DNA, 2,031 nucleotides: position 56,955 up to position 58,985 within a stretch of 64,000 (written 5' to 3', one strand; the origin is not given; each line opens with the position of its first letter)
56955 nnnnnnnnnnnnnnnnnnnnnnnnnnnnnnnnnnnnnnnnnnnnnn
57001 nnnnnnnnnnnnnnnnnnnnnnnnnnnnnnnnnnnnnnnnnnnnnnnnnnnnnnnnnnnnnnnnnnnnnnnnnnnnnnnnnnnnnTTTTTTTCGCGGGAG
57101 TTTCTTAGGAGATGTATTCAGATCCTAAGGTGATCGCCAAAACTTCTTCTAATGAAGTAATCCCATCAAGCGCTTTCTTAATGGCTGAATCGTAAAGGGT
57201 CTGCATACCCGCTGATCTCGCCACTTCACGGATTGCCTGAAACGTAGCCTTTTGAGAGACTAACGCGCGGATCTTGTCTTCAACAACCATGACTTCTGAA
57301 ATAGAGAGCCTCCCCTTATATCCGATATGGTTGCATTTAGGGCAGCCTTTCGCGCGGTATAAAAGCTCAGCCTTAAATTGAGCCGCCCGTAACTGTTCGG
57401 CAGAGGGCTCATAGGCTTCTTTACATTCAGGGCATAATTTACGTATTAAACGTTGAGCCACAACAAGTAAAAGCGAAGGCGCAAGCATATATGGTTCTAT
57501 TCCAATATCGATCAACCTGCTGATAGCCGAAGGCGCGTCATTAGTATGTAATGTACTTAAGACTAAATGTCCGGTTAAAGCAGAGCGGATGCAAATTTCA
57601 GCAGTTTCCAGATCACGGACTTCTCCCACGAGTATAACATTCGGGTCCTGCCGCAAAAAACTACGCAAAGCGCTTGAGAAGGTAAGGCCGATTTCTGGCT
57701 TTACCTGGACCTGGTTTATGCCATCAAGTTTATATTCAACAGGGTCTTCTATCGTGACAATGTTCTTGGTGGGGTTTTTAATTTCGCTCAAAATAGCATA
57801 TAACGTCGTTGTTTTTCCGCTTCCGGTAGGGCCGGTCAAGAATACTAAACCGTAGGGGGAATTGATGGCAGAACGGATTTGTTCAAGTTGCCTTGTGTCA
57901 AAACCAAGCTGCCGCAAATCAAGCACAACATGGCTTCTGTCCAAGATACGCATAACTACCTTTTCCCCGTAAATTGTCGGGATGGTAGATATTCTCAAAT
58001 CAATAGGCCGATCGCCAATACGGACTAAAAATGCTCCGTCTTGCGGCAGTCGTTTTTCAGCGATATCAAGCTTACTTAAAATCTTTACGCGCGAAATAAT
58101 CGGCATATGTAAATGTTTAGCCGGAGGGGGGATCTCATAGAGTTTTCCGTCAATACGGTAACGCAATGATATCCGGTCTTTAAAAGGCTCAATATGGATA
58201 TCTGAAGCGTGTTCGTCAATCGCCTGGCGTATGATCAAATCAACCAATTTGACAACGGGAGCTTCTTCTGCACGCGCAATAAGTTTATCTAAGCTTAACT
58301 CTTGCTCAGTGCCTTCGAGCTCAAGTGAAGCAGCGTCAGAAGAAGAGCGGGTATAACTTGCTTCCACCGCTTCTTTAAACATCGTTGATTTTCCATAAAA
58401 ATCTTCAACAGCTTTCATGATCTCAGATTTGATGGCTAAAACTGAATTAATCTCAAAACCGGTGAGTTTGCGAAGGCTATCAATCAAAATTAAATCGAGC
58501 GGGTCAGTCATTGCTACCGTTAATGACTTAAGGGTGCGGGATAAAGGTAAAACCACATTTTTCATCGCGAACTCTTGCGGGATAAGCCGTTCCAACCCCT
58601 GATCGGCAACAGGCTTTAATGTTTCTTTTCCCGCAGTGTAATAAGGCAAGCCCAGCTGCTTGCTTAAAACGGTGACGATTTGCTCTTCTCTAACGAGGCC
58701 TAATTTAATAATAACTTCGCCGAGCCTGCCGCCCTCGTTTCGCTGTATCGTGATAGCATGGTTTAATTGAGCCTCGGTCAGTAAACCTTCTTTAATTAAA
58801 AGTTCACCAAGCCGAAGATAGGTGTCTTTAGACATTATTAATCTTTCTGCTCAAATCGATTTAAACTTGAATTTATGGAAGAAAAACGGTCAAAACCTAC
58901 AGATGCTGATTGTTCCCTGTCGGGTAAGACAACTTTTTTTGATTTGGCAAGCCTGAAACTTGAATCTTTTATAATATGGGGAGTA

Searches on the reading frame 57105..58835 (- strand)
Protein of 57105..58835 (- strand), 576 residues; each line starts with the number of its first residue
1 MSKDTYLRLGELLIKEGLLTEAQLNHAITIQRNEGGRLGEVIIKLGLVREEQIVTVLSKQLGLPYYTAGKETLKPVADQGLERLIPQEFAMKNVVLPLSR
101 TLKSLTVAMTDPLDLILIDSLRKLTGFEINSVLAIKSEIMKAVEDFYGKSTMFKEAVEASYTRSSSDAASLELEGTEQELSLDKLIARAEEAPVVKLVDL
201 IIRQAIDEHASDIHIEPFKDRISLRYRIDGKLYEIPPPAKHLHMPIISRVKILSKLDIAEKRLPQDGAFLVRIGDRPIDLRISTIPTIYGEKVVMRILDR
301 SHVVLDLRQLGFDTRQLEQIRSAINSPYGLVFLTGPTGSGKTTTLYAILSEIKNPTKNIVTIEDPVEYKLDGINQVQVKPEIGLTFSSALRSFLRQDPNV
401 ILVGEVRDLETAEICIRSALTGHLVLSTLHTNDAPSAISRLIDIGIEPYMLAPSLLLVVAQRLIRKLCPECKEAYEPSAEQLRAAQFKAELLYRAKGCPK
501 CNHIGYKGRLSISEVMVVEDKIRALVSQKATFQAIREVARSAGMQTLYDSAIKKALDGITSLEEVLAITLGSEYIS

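Call 46: search_protein_families(library=pfam, max_evalue=0.001, proteins=[window:57105-58835:-])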
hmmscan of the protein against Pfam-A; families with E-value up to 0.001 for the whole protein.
window:57105-58835:- (576 aa): 5 families
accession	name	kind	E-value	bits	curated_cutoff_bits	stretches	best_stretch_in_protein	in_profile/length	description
PF00437.27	T2SSE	-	6e-140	466.5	24.9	1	189-566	3-369/370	Type II/IV secretion system protein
PF05157.20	MshEN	-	4.6e-14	52.6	23.1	1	76-149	14-86/90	MshEN domain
PF25199.1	nSTAND_NTPase5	-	8.8e-05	22.8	34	1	324-370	37-84/145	Novel STAND NTPase 5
PF13191.12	AAA_16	-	0.00012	23.1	32.6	1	315-368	7-63/167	AAA ATPase domain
PF13604.12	AAA_30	-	0.00035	20.8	27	0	313-352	3-42/191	AAA domain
